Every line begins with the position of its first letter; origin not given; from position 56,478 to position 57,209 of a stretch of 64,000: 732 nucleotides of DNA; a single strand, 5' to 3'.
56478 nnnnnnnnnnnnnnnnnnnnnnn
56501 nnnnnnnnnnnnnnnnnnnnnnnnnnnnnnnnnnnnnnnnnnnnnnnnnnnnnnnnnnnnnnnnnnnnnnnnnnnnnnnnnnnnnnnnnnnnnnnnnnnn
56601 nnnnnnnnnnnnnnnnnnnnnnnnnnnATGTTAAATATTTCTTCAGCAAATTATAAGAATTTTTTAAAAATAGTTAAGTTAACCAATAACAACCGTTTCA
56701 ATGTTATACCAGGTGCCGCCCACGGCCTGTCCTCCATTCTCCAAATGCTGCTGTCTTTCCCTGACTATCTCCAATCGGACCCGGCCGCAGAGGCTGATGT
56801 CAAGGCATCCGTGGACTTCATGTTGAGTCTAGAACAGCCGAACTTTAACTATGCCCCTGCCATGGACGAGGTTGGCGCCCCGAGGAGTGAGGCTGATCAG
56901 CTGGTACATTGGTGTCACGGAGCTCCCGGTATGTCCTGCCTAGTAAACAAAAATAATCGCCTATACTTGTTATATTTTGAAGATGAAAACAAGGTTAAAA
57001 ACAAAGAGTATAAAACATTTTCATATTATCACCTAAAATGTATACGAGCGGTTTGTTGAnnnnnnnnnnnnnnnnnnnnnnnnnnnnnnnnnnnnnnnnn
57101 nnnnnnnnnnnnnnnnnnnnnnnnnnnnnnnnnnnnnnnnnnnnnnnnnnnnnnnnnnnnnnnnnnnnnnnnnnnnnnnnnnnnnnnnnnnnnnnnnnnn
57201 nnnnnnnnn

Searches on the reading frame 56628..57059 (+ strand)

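Call 69: search_protein_families(library=pfam, proteins=[window:56628-57059:+], max_evalue=0.001)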
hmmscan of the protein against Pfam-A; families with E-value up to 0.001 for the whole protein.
window:56628-57059:+ (143 aa): 1 family
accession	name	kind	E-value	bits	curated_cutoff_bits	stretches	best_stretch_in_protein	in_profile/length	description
PF05147.19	LANC_like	-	4.2e-12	45.8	23.2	1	10-104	142-230/350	Lanthionine synthetase C-like protein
